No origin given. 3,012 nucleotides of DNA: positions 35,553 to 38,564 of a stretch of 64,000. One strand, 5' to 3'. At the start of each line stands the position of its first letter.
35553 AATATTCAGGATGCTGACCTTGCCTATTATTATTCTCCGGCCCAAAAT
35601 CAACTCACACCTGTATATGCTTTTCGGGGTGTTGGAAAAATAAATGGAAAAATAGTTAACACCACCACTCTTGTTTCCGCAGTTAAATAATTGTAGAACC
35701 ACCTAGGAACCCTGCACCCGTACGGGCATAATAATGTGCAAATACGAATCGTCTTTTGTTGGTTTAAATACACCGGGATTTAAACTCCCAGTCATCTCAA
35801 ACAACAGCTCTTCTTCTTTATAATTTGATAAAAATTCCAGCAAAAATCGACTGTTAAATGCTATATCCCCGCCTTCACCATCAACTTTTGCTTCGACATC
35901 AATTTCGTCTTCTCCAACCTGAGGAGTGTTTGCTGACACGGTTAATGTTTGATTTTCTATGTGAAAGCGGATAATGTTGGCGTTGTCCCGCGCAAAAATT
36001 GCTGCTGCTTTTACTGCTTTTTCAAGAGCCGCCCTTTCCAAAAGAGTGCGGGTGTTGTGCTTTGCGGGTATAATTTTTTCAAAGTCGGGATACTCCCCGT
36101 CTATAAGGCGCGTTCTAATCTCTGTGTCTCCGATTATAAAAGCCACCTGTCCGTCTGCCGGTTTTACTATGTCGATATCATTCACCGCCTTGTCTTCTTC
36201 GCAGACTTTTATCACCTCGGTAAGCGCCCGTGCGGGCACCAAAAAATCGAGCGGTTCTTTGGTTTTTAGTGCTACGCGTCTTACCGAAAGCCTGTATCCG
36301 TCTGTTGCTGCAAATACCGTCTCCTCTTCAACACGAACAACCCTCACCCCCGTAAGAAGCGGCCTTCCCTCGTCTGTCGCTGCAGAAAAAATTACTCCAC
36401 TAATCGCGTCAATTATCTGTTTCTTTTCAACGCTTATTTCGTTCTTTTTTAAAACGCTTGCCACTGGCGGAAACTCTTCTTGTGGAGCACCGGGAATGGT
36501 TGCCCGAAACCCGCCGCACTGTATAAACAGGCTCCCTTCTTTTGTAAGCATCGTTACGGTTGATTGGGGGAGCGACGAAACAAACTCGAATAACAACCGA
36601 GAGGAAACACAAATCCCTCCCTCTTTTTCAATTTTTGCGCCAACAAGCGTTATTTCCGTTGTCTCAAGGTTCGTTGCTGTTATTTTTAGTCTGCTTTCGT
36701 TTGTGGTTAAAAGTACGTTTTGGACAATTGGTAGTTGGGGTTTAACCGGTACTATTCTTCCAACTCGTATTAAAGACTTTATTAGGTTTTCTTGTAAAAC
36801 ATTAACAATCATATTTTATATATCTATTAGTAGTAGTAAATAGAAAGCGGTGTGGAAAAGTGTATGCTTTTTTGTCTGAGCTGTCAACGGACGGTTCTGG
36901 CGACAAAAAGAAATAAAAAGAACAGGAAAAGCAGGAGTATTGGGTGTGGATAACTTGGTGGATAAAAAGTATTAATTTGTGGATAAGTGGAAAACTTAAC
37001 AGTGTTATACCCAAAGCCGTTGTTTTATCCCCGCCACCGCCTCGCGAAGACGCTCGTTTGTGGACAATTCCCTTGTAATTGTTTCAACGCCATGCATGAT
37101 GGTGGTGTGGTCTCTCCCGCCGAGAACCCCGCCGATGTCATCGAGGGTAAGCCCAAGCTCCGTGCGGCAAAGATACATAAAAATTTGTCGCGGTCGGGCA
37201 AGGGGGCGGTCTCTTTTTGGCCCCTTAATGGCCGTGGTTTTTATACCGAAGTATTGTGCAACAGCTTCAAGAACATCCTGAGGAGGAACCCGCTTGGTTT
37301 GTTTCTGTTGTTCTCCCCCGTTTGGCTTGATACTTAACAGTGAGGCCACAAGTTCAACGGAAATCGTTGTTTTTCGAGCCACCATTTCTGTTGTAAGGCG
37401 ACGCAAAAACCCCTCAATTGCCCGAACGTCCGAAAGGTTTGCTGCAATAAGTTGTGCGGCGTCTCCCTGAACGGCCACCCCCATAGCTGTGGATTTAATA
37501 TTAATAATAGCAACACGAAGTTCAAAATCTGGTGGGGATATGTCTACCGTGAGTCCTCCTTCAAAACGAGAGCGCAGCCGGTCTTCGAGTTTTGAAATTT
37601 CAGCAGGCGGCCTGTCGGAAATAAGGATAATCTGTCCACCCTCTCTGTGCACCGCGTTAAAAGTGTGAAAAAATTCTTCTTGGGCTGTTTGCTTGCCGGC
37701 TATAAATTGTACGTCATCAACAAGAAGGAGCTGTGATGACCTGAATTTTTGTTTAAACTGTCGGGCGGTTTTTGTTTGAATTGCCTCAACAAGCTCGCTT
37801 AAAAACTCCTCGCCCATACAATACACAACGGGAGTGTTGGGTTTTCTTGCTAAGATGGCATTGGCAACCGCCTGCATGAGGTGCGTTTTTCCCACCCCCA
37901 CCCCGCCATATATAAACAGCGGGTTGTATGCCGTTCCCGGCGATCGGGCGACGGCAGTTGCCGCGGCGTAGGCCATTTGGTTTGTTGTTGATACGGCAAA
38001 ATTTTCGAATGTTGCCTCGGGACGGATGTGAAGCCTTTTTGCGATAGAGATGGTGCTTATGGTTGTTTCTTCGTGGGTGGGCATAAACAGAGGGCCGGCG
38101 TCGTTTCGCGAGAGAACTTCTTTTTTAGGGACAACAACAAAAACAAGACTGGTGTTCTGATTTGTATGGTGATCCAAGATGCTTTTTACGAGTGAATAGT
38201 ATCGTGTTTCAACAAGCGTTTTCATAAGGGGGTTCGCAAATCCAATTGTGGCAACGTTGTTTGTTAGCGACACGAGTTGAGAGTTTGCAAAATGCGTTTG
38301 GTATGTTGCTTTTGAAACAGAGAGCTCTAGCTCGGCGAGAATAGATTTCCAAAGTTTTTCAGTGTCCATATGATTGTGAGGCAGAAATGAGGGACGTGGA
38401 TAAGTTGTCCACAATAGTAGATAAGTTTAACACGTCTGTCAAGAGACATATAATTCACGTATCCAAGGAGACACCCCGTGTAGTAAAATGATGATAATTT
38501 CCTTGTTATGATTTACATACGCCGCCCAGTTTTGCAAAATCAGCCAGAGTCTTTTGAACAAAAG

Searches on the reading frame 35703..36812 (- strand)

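Call 17: search_protein_families(library=pfam, proteins=[window:35703-36812:-], max_evalue=0.001)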
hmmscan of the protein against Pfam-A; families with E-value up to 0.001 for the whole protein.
window:35703-36812:- (369 aa): 3 families
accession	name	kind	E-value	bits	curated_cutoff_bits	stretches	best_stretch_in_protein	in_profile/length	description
PF02767.21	DNA_pol3_beta_2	-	4.1e-25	88.8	27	1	128-243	2-116/116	DNA polymerase III beta subunit, central domain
PF00712.24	DNA_pol3_beta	-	1e-24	87.4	24.4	2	4-116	4-118/120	DNA polymerase III beta subunit, N-terminal domain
PF02768.20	DNA_pol3_beta_3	-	1.3e-23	83.6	27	1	246-365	2-121/121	DNA polymerase III beta subunit, C-terminal domain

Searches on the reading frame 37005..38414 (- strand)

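Call 17: search_protein_families(library=pfam, proteins=[window:37005-38414:-], max_evalue=0.001)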
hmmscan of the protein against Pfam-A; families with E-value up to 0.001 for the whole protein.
window:37005-38414:- (469 aa): 8 families
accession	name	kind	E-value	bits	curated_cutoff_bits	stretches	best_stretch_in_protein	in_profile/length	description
PF00308.24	Bac_DnaA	-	1e-62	211.5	23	1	133-291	4-162/162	Bacterial DnaA ATPAse domain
PF08299.17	Bac_DnaA_C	-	3.7e-24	85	31.5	1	379-446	2-69/69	Bacterial dnaA protein helix-turn-helix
PF00004.35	AAA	-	4.5e-08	34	21.2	1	167-285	2-124/131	ATPase family associated with various cellular activities (AAA)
PF01637.24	ATPase_2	-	3.3e-07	30.8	33.2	1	162-267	19-117/225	ATPase domain predominantly from Archaea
PF11638.13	DnaA_N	-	4.6e-07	29.9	24.6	1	20-80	2-63/65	DnaA N-terminal domain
PF01695.23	IstB_IS21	-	1.2e-06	28.7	24.1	1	166-272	95-198/238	IstB-like ATP binding protein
PF13401.12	AAA_22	-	3.1e-06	27.9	27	1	165-265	7-121/130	AAA domain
PF13191.12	AAA_16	-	7e-05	23.8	32.6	1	159-228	22-90/167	AAA ATPase domain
